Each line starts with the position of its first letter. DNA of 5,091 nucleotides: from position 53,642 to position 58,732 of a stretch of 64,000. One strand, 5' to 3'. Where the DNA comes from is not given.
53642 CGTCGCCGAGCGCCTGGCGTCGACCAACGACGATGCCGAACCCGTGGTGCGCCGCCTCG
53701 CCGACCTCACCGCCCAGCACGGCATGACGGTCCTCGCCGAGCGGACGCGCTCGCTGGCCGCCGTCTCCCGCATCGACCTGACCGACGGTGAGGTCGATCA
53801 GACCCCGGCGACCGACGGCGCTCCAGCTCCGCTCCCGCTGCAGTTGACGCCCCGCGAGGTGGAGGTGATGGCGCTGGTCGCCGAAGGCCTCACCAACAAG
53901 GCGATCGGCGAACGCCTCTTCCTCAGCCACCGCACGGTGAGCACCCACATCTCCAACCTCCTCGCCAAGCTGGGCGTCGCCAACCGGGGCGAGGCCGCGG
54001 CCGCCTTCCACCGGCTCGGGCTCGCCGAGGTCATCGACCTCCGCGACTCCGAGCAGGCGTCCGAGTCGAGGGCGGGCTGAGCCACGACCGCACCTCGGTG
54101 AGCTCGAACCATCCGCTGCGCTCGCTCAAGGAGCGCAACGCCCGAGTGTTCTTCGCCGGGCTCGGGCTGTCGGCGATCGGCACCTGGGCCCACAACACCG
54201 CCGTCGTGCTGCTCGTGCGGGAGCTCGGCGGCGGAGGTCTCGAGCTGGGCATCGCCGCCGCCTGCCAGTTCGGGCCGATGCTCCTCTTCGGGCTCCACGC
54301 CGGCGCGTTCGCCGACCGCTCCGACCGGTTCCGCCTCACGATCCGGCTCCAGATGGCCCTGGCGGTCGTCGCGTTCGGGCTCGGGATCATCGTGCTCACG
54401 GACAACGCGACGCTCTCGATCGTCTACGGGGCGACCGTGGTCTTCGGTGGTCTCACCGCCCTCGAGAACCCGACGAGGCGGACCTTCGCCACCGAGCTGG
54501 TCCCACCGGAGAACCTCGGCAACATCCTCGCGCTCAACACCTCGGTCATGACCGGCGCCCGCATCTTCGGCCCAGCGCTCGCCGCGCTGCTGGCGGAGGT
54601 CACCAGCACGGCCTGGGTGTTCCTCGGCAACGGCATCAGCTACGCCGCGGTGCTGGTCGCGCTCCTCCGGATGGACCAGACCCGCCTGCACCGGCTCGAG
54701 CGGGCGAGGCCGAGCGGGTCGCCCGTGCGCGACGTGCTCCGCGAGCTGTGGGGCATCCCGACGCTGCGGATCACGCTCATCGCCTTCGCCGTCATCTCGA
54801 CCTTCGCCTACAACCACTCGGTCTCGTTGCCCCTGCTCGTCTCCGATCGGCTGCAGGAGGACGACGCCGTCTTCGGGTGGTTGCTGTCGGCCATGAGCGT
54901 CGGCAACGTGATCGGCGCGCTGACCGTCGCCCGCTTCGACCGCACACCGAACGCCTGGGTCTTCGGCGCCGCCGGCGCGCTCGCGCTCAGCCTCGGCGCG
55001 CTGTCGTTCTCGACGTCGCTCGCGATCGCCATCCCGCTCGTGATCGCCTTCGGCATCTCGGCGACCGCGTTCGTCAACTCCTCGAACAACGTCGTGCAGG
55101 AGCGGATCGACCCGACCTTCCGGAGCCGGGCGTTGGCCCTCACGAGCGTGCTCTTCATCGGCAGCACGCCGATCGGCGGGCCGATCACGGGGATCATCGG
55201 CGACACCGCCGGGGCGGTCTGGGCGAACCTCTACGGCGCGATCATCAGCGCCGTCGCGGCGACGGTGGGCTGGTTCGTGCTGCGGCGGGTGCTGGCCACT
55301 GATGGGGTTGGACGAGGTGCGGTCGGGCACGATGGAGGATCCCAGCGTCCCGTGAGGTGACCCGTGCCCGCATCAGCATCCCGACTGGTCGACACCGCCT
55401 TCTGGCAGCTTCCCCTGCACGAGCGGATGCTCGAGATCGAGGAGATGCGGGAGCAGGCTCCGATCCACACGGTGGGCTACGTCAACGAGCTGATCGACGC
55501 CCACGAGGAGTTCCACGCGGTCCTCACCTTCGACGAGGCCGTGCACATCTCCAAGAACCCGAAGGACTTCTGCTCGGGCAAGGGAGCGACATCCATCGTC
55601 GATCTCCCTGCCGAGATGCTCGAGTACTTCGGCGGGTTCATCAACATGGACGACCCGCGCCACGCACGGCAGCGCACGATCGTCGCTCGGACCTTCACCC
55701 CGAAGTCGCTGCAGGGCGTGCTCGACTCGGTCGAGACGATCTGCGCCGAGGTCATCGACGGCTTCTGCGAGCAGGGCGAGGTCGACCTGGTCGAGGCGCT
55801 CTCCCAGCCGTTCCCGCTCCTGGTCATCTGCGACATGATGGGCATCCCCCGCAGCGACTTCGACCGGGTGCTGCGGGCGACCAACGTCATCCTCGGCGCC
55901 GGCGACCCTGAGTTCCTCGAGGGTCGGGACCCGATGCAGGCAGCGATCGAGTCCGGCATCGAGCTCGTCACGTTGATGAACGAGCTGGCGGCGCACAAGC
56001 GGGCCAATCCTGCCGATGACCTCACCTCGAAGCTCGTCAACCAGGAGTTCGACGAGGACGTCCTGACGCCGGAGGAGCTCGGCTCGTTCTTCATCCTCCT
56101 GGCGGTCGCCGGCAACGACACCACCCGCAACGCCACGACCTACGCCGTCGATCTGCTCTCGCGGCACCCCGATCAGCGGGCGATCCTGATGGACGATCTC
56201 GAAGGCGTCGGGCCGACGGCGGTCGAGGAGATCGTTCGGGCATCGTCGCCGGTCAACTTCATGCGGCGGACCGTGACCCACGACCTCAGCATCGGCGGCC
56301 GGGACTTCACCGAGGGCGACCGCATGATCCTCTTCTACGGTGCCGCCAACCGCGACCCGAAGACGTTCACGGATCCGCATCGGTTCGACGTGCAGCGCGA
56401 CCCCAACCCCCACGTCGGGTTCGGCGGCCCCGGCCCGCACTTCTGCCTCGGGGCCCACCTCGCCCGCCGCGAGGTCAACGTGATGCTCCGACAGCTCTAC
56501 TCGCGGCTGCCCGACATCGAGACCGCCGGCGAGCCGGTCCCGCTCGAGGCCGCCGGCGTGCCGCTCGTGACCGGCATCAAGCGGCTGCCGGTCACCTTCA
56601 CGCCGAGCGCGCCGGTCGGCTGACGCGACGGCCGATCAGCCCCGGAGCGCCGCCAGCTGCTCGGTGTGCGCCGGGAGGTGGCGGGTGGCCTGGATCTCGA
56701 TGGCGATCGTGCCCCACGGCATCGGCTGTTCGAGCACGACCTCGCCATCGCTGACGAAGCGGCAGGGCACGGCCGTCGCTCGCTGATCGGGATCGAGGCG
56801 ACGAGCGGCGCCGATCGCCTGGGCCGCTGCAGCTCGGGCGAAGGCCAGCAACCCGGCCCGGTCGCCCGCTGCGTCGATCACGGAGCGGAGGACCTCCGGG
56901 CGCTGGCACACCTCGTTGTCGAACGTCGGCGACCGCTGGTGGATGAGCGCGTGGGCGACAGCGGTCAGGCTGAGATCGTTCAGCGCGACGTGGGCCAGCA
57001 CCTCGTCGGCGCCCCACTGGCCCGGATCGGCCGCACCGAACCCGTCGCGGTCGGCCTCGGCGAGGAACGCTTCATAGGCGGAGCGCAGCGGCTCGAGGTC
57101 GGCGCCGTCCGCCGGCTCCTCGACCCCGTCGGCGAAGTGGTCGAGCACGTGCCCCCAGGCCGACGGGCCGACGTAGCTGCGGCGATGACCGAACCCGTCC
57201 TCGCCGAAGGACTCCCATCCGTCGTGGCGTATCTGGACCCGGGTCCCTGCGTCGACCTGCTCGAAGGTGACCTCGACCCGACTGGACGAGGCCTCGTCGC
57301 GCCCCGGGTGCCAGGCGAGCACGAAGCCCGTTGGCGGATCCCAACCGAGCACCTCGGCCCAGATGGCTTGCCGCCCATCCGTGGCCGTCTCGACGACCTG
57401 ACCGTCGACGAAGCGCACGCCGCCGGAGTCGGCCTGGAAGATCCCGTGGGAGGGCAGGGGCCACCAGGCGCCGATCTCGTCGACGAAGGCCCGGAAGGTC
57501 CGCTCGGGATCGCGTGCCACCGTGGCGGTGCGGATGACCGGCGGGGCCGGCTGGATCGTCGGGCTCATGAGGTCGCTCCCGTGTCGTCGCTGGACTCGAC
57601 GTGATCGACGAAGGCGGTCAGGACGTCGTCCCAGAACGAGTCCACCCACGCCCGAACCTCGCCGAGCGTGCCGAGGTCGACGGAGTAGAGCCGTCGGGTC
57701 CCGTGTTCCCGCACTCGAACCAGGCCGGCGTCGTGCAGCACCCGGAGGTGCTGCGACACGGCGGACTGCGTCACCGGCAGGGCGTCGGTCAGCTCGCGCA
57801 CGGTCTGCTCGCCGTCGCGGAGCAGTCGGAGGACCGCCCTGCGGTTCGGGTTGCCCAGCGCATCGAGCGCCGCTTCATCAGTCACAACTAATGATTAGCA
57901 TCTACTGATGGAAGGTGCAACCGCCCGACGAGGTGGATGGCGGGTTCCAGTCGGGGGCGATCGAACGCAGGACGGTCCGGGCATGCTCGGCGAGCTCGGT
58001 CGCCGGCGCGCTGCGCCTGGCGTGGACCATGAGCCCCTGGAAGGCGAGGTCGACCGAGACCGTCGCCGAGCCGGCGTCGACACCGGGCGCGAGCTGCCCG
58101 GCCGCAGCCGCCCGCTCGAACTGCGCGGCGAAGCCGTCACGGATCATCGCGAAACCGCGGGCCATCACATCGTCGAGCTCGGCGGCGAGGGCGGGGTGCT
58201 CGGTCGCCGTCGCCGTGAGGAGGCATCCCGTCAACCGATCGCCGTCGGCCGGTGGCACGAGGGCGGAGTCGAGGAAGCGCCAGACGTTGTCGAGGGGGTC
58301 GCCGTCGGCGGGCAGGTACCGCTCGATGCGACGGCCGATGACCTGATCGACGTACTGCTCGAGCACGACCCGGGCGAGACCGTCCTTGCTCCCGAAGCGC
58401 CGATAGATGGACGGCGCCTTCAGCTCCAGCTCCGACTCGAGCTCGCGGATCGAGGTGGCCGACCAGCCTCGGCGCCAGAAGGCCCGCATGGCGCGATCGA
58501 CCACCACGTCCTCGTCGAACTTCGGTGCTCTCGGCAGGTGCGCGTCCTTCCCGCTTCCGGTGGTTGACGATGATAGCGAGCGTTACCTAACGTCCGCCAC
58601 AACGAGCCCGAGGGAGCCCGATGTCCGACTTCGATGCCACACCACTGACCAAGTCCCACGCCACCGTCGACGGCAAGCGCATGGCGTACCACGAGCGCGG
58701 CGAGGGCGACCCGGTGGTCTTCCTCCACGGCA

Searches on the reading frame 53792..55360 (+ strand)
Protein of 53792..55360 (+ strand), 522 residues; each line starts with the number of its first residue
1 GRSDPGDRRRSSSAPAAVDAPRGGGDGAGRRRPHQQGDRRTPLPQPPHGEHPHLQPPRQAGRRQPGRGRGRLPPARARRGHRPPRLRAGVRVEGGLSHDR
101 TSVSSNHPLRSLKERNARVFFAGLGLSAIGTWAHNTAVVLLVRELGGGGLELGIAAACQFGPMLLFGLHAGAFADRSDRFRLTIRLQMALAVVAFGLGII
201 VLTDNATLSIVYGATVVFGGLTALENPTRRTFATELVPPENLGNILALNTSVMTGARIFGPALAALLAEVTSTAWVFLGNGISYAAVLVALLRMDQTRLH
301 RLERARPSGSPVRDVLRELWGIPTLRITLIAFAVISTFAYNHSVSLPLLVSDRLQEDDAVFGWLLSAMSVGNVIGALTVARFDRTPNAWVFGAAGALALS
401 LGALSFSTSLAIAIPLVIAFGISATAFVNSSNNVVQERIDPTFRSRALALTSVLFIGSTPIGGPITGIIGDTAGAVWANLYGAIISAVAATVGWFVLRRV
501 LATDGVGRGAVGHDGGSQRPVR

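Call 62: search_protein_families(library=pfam, proteins=[window:53792-55360:+])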
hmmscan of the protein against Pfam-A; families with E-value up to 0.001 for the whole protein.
window:53792-55360:+ (522 aa): 2 families
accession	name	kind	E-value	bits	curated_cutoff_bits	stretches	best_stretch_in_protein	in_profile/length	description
PF05977.19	MFS_3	-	3.8e-35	121.8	27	1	114-495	9-392/524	Transmembrane secretion effector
PF07690.21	MFS_1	-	1e-30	107.3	33.4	2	121-338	2-221/347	Major Facilitator Superfamily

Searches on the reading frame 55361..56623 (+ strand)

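Call 62: search_protein_families(library=pfam, proteins=[window:55361-56623:+])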
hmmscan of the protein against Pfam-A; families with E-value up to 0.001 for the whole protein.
window:55361-56623:+ (420 aa): 1 family
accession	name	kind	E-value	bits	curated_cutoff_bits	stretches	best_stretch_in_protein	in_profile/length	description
PF00067.27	p450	-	1.7e-22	80.3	22.8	1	195-379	234-428/462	Cytochrome P450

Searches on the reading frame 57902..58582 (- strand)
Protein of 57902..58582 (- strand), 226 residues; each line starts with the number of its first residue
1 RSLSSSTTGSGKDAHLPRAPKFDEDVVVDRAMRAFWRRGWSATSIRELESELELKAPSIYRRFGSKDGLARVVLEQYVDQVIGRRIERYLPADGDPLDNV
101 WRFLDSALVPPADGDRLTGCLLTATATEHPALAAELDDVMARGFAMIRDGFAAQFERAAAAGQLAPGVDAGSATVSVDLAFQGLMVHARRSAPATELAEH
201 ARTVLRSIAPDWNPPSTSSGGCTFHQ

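Call 62: search_protein_families(library=pfam, proteins=[window:57902-58582:-])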
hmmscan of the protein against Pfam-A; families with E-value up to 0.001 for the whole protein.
window:57902-58582:- (226 aa): 2 families
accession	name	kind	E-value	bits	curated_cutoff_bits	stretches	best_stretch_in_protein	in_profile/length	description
PF00440.29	TetR_N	-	2.5e-11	43.6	24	1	28-71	2-45/47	Bacterial regulatory proteins, tetR family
PF16925.10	TetR_C_13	-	5.5e-08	33.6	27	1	97-198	2-103/109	Tetracyclin repressor-like, C-terminal domain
